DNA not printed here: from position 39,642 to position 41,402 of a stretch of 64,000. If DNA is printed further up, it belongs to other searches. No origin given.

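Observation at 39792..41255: Orphan single-polypeptide TssB-TssC sheath fusion lacking the C-terminal sheath domain, with no T6SS genes nearby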

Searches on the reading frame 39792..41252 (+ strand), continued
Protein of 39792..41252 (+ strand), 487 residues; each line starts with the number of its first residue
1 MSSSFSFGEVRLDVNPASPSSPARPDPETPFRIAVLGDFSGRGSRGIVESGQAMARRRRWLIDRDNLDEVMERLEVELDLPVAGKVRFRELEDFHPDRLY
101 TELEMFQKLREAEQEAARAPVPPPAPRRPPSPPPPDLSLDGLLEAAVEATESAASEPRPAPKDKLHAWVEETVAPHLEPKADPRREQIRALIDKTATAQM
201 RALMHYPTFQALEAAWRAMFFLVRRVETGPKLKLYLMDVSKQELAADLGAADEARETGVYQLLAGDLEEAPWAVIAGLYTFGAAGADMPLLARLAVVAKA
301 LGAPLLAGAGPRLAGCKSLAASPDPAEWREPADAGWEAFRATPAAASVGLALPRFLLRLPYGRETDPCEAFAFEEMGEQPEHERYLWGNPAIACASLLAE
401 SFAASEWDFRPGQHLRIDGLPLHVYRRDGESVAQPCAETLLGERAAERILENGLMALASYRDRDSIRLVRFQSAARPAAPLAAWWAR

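Call 26: fold_search(model_id=the predicted structure, library=pdb)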
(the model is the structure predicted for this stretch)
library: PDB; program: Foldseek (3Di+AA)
matches with E <= 10: 266; with E <= 0.001: 9
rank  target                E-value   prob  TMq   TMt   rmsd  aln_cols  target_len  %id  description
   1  5n8n_B                2.4e-22  1.00  0.55  0.58   4.7       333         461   30  Contracted sheath of a Pseudomonas aeruginosa type six secretion system consisting of TssB1 and TssC1 (released 2018-01-10)
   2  5urx_1B               2.8e-22  1.00  0.53  0.60   3.3       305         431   34  Structure of the contracted type VI secretion system sheath in Myxococcus xanthus (released 2017-05-10)
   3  3j9g_2                2.1e-21  1.00  0.53  0.59   3.4       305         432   30  Atomic model of the VipA/VipB, the type six secretion system contractile sheath of Vibrio cholerae from cryo-EM (released 2015-03-11)
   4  5urw_1B               5.2e-21  1.00  0.53  0.62   3.3       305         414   34  Structure of the extended type VI secretion system sheath in Myxococcus xanthus (released 2017-05-10)
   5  5myu_MODEL_1_A        8.8e-21  1.00  0.54  0.61   3.3       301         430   30  VipA-N2/VipB contracted sheath of type VI secretion system (released 2017-08-02)
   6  5mxn_MODEL_1_A        5.8e-20  1.00  0.53  0.54  13.3       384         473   26  Atomic model of the VipA/VipB/Hcp, the type six secretion system non-contractile sheath-tube of Vibrio cholera (released 2017-08-02)
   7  5ojq_A                5.8e-20  1.00  0.53  0.54  13.3       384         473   26  The modeled structure of of wild type extended type VI secretion system sheath/tube complex in vibrio cholerae based o (released 2017-08-09)
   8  9n4v_A                2.6e-14  1.00  0.44  0.57   3.1       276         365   29  Azotobacter vinelandii extended type VI secretion system sheath tube complex (released 2025-07-16)
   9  3j9o_B                2.9e-13  1.00  0.51  0.58   3.4       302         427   23  CryoEM structure of a type VI secretion system (released 2015-03-18)
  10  8q1i_B                2.9e-02  0.91  0.21  0.28   7.9       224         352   11  Neck-tail junction of phage 812 after tail contraction (C6) (released 2024-08-14)
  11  8q1i_I                4.2e-02  0.87  0.21  0.27   7.9       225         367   12  Neck-tail junction of phage 812 after tail contraction (C6) (released 2024-08-14)
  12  8kee_A                6.6e-02  0.89  0.24  0.24   8.5       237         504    9  Cyanophage A-1(L) sheath-tube (released 2024-04-10)
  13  9gtp_1f               8.3e-02  0.80  0.21  0.28   9.1       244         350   11  Cryo-EM structure of a contractile injection system in Streptomyces coelicolor, the baseplate complex in extended sta (released 2025-06-18)
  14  9mkb_AK               9.8e-02  0.80  0.24  0.18   7.0       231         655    9  Structure of the bacteriophage T4 portal-neck-tail complex (released 2025-12-24)
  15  8q1i_O                1.2e-01  0.69  0.20  0.18   7.0       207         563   12  Neck-tail junction of phage 812 after tail contraction (C6) (released 2024-08-14)
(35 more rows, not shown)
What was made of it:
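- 39792..41255 (+): Whole ORF, called FUS here: a 487-aa single-chain TssB-TssC(deltaC) sheath paralogue, coordinates including the stop codon. Foldseek matches TssC chains 5n8n_B, 5urx_1B and 3j9g at E about 1e-22, with about 305 aligned columns and rmsd 3.3-3.4 A for 5urx_1B and 3j9g (5n8n_B: 333 columns, 4.7 A) (call 26).
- On TssC/VipB large sheath subunit (PF05943 + PF18945; TIGR03355): Foldseek E about 1e-22 to TssC chains (call 26).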

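Call 33: search_protein_families(library=pfam, proteins=[L036:11738-14152:-, L016:12653-13414:-, L033:12732-13745:-, L068:2112-3074:-, L046:2981-3328:+, L046:3832-4308:+, L023:16362-17468:+, L021:13284-14198:-, L009:14280-15296:-, L019:9514-9981:+], max_evalue=0.001)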
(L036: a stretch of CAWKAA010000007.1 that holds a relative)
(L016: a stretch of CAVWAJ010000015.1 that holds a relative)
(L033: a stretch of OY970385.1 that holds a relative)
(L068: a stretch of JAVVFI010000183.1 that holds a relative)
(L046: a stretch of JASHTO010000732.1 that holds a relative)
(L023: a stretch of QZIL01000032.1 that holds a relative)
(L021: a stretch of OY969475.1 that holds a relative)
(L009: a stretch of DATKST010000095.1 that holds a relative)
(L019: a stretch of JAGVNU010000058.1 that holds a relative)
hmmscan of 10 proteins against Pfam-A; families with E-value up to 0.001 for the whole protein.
L036:11738-14152:- (805 aa): 2 families
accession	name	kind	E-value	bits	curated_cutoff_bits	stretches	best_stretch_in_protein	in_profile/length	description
PF12704.14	MacB_PCD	-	1.2e-37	130.6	27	2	19-233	2-205/207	MacB-like periplasmic core domain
PF02687.27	FtsX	-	3.9e-30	104.8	25.5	2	276-392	3-118/120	FtsX-like permease C-terminal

L016:12653-13414:- (254 aa): 4 families
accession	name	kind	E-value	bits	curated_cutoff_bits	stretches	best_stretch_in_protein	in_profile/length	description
PF00005.33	ABC_tran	-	4.6e-35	121.6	25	1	50-197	1-136/137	ABC transporter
PF02463.25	SMC_N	-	7.7e-07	29.2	40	1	61-242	25-211/220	RecF/RecN/SMC N terminal domain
PF13304.12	AAA_21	-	5.2e-06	27.2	27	0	180-231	248-301/304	AAA domain, putative AbiEii toxin, Type IV TA system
PF13555.12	AAA_29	-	0.00079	19.6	27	0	52-77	14-39/61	P-loop containing region of AAA domain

L033:12732-13745:- (338 aa): 1 family
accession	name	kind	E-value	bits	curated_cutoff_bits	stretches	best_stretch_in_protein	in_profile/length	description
PF04773.18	FecR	-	0.00036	21.4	24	1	80-171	2-96/97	FecR protein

L068:2112-3074:- (321 aa): 0 families

L046:2981-3328:+ (116 aa): 0 families

L046:3832-4308:+ (159 aa): 0 families

L023:16362-17468:+ (369 aa): 1 family
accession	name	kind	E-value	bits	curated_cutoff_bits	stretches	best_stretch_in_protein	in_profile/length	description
PF09937.14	DUF2169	-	6.5e-95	318.3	25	1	20-317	1-294/294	Uncharacterized protein conserved in bacteria (DUF2169)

L021:13284-14198:- (305 aa): 3 families
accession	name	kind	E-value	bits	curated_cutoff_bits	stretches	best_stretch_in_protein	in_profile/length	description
PF13503.11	DUF4123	-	8.7e-32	110.3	25.8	1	146-264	1-118/119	Domain of unknown function (DUF4123)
PF00498.31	FHA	-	1.2e-14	54.9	20.7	1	26-88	1-65/67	FHA domain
PF16697.10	Yop-YscD_cpl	-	2.5e-11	44.1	33.2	1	23-96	16-90/94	Inner membrane component of T3SS, cytoplasmic domain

L009:14280-15296:- (339 aa): 2 families
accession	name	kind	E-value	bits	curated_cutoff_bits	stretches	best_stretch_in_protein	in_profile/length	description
PF03783.19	CsgG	-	2.1e-40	138.7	20.8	1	32-246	3-204/210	Curli production assembly/transport component CsgG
PF16538.11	FlgT_C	-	2.3e-05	25.2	27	1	262-327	1-64/77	Flagellar assembly protein T, C-terminal domain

L019:9514-9981:+ (156 aa): 2 families
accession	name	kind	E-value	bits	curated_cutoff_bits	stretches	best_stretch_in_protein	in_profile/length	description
PF13508.13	Acetyltransf_7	-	1.1e-05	26.1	27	1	65-121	4-63/84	Acetyltransferase (GNAT) domain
PF00583.31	Acetyltransf_1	-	0.00014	22.5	20.7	1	44-124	9-96/116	Acetyltransferase (GNAT) family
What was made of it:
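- Tried and rejected: MacB/FtsX-type permease and ABC ATPase genes near several orphan copies (call 33).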

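Call 35: find_encoding_contigs(protein=P0001, flank=2000, max_places=3)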
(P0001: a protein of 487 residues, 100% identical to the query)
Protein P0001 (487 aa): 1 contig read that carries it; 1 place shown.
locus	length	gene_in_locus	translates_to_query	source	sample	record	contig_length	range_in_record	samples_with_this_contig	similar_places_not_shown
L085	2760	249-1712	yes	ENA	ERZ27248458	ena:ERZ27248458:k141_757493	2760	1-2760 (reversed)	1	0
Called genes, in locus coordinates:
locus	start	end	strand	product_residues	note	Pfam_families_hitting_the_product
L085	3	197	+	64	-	?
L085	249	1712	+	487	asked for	PF05591:T6SS_VipA, PF05943:VipB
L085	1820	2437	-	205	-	-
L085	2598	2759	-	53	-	?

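Call 36: list_cluster_members(proteins=[P0001, P0003, P0012, P0013, P0015, P0069])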
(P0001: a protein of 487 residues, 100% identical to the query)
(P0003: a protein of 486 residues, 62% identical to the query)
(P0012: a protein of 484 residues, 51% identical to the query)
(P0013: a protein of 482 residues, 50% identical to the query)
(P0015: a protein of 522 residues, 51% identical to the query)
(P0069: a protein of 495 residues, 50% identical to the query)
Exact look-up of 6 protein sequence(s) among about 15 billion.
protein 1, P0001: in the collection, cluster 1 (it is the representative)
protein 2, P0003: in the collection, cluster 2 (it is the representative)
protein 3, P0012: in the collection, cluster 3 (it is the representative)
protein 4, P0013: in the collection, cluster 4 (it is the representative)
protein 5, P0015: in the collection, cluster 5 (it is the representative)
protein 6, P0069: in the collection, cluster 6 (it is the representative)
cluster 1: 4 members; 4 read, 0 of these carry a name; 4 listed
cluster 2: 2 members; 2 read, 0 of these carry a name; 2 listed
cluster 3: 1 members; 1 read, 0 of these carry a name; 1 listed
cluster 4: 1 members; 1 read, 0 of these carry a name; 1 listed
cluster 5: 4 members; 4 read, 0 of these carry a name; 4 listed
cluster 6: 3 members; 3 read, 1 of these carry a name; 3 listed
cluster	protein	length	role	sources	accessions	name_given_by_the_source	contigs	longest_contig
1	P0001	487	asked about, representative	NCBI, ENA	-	-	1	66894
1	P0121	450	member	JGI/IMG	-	-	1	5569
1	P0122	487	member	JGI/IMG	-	-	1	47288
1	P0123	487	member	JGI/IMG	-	-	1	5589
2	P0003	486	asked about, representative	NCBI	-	-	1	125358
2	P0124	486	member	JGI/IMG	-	-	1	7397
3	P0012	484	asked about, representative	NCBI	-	-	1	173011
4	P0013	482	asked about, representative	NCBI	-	-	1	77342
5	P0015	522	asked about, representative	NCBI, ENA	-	-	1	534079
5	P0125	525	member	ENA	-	-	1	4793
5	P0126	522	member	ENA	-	-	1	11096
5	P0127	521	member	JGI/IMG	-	-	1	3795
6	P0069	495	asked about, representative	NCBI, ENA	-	-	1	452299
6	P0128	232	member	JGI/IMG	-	type VI secretion system protein ImpC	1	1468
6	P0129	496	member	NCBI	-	-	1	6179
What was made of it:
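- Tried and rejected: The exact protein was found only on a 2.8-kb ENA contig, and the cluster members carry no accession numbers (calls 35, 36), so this could not be determined.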

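Call 38: find_encoding_contigs(protein=P0002, flank=5000, max_places=2)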
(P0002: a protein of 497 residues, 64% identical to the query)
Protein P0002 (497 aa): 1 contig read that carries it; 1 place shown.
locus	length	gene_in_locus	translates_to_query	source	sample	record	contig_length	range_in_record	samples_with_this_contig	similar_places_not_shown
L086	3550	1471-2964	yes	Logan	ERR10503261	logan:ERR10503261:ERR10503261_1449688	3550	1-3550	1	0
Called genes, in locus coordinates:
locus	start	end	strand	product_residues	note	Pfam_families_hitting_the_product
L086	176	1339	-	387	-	-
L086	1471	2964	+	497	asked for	PF05591:T6SS_VipA, PF05943:VipB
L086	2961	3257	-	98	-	PF01381:HTH_3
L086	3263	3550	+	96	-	?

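Call 39: find_encoding_contigs(protein=P0004, flank=5000, max_places=2)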
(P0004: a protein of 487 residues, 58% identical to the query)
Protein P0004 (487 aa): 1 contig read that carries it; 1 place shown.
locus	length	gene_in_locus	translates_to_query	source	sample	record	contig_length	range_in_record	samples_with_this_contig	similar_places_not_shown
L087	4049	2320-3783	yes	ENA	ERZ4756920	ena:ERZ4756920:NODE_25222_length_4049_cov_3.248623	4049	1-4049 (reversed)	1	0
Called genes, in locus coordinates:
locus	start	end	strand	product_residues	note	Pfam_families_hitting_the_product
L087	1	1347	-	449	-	?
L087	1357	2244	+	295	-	PF03631:Virul_fac_BrkB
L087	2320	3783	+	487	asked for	PF05591:T6SS_VipA, PF05943:VipB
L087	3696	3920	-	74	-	-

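Call 40: find_encoding_contigs(protein=P0008, flank=5000, max_places=2)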
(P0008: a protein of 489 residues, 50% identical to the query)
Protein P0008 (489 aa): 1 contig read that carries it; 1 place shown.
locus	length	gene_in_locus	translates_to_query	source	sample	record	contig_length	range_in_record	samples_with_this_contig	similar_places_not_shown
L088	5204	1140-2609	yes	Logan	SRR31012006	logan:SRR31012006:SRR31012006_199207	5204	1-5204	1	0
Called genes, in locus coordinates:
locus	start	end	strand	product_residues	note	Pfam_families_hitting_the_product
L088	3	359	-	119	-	?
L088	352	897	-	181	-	PF05591:T6SS_VipA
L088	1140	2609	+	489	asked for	PF05591:T6SS_VipA (weak), PF05943:VipB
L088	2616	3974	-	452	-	PF05936:T6SS_VasE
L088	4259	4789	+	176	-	-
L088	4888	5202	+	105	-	?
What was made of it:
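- Close relatives: a member of the window's own clade is T6SS-embedded (call 40). P0008, from the same clade, lies between tssB and tssK (call 40).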

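Call 51: search_protein_families(library=ncbifam, proteins=[L013:4510-6057:-, L010:11775-13352:+, L035:1957-4647:-, L035:4852-6183:+, L046:2981-3328:+, L046:3832-4308:+, L068:2112-3074:-], max_evalue=0.001)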
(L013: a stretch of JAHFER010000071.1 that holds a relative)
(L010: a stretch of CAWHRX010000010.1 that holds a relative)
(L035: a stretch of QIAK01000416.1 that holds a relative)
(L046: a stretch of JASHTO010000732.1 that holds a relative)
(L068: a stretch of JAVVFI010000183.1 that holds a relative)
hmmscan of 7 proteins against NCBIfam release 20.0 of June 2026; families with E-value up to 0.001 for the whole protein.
L013:4510-6057:- (516 aa): 23 families
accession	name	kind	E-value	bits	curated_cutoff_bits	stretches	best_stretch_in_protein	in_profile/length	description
NF011529.0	PRK14968.1-3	equivalog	1.7e-27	96.1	162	1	162-290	23-156/198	putative methyltransferase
TIGR00537.1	hemK_rel_arch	hypoth_equivalog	6.6e-21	74.8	87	1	163-290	10-140/179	HemK2/MTQ2 family protein methyltransferase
TIGR03534.1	RF_mod_PrmC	equivalog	7.8e-18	64.8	199.1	1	173-259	88-177/253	peptide chain release factor N(5)-glutamine methyltransferase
TIGR00536.1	hemK_fam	subfamily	2.4e-15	56.4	115.5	1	169-282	110-236/286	HemK family protein methyltransferase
TIGR03533.1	L3_gln_methyl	equivalog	8.2e-14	51.6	229.7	1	167-284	115-245/284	50S ribosomal protein L3 N(5)-glutamine methyltransferase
NF011530.0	PRK14968.1-4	equivalog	8e-13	48.2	243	1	173-320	39-182/202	putative methyltransferase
NF011527.0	PRK14968.1-1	equivalog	1.7e-11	44.2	242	1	165-285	24-146/192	putative methyltransferase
NF001784.0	PRK00517.2-1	equivalog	2.7e-09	36.9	244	1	165-245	143-228/290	50S ribosomal protein L11 methyltransferase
NF007023.0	PRK09489.1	equivalog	6.2e-09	35.5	295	1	174-297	197-310/342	16S rRNA (guanine(1207)-N(2))-methyltransferase RsmC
NF011528.0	PRK14968.1-2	equivalog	2.2e-08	33.8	171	1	165-254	30-123/205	putative methyltransferase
NF001785.0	PRK00517.2-2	equivalog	9.9e-08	31.5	188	1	175-245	147-218/282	50S ribosomal protein L11 methyltransferase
NF002421.0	PRK01544.1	equivalog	1.1e-07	31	567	1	171-253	138-221/524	bifunctional peptide chain release factor N(5)-glutamine methyltransferase PrmC/tRNA (guanosine(46)-N7)-methyltransferase TrmB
NF008823.0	PRK11873.1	subfamily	1.5e-07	31.2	263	1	176-257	80-165/272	arsenite methyltransferase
TIGR03704.1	PrmC_rel_meth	equivalog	7.1e-07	28.9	248.8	1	172-286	83-212/251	putative protein N(5)-glutamine methyltransferase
NF047730.1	tRNAMtaseTrm5b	equivalog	3.7e-06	26.3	600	1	173-247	181-255/330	tRNA (guanine(37)-N1)-methyltransferase Trm5b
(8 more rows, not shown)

L010:11775-13352:+ (526 aa): 9 families
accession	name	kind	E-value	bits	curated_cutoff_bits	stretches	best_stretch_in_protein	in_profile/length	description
TIGR00091.1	TIGR00091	equivalog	2.8e-07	30.1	112.65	1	45-104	19-78/194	tRNA (guanosine(46)-N7)-methyltransferase TrmB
NF041536.1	ArsM_DUF2284_UU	exception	7.7e-07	27.8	575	1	29-144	64-177/459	arsenite methyltransferase/DUF2284 domain selenoprotein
NF001080.0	PRK00121.2-2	equivalog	3.5e-06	26.4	132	1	46-98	50-102/224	tRNA (guanosine(46)-N7)-methyltransferase TrmB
TIGR03534.1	RF_mod_PrmC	equivalog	3.8e-06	26.5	199.1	1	43-116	89-162/253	peptide chain release factor N(5)-glutamine methyltransferase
NF041537.1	ArsM_AhpD_UU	exception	3.8e-06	25.9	510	1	30-142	65-175/345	arsenite methyltransferase/AhpD domain selenoprotein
TIGR00536.1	hemK_fam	subfamily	4.7e-05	22.6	115.5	1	44-116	116-188/286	HemK family protein methyltransferase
NF047649.1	MTase_UXPK_star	exception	8.7e-05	21.7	460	1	45-121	80-157/283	methyltransferase/UXPK-star double selenoprotein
NF043040.1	corrin_prot_MT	hypoth_equivalog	0.00016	21.2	180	1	42-162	41-162/216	corrinoid protein-associated methyltransferase CpaM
NF040539.1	AST_met_ArsM_2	exception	0.00038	20.4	240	1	43-145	57-161/262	putative arsinothricin biosynthesis methyltransferase ArsM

L035:1957-4647:- (897 aa): 0 families

L035:4852-6183:+ (444 aa): 1 family
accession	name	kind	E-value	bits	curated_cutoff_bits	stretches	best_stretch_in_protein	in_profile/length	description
NF042912.1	Amuc_1098_fam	equivalog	0.00036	18.7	750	1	385-442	142-199/805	Amuc_1098 family type IV pilus outer membrane protein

L046:2981-3328:+ (116 aa): 0 families

L046:3832-4308:+ (159 aa): 0 families

L068:2112-3074:- (321 aa): 0 families

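Call 58: search_dna_similar(query=window:39792-41252:+, collection=plasmids, mode=protein, max_rows=15, max_evalue=1e-20)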
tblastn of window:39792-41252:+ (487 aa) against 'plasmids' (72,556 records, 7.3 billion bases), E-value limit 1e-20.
Records with a match: 37; places in all: 37; records where one place covers at least 80% of the query: 0.
Best place of each record, by identity: <60% 37.
By first word of the organism name: Rhizobium 25; Sinorhizobium 4; Azospirillum 2; Paraburkholderia 2; Cupriavidus 1; Pseudomonas 1; Gemmatirosa 1; Burkholderia 1.
By predicted mobility (MOB-suite, as given by PLSDB): non-mobilizable 17; conjugative 17; mobilizable 3.
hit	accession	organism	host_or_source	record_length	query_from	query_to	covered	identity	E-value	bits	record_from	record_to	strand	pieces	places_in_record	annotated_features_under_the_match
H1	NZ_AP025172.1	Cupriavidus sp. P-10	-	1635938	158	473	65%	32.4%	1e-22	109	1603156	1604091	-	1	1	none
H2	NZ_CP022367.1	Azospirillum sp. TSH58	single cell,paddy soils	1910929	158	464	63%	31.4%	2e-22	108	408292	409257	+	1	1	record has no annotation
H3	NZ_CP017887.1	Pseudomonas frederiksbergensis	whole organism,glacial stream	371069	162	465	62%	31.5%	7e-23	110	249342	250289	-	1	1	tssC: type VI secretion system contractile sheath large subunit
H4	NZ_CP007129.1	Gemmatirosa kalamazoonensis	-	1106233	172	473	62%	31.4%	5e-23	110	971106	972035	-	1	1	record has no annotation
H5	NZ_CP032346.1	Azospirillum brasilense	soil sample,Agricultural field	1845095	158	464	63%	30.7%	1e-22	109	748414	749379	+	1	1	record has no annotation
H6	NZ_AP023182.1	Paraburkholderia sp. PGU19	Physopelta gutta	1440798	187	473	59%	32.5%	5e-21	104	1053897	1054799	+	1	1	record has no annotation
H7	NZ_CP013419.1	Burkholderia savannae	soil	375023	165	465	62%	30.9%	3e-23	111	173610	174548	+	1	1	tssC: type VI secretion system contractile sheath large subunit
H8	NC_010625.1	Paraburkholderia phymatum STM815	-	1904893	190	461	56%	33.9%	2e-21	105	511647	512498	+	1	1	record has no annotation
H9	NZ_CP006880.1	Rhizobium gallicum bv. gallicum R602sp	Phaseolus vulgaris,whole ...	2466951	190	464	56%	31.0%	4e-21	104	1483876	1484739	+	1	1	record has no annotation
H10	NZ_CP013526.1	Rhizobium phaseoli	Phaseolus vulgaris,Whole ...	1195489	192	464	56%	30.8%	2e-22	108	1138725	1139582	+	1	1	record has no annotation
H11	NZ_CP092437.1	Rhizobium sp. K102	Phaseolus vulgaris,Cell culture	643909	192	464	56%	30.8%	3e-22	108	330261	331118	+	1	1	tssC: type VI secretion system contractile sheath large subunit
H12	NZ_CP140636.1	Rhizobium indigoferae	Indigofera amblyantha,Pure culture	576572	192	464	56%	30.8%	3e-22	108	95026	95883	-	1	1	tssC: type VI secretion system contractile sheath large subunit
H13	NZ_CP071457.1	Rhizobium lentis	lentil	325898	192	464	56%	30.8%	4e-22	107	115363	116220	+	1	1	tssC: type VI secretion system contractile sheath large subunit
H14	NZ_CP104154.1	Rhizobium sophoriradicis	Phaseolus vulgaris,cell culture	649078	192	464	56%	30.8%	4e-22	107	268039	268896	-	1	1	tssC: type VI secretion system contractile sheath large subunit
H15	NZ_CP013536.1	Rhizobium phaseoli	Phaseolus vulgaris,Whole ...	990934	192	464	56%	30.8%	4e-22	107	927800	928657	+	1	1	tssC: type VI secretion system contractile sheath large subunit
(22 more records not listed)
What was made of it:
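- Tried and rejected: A tblastn search found only canonical tssC at 56-65% query coverage and no fusion (call 58).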
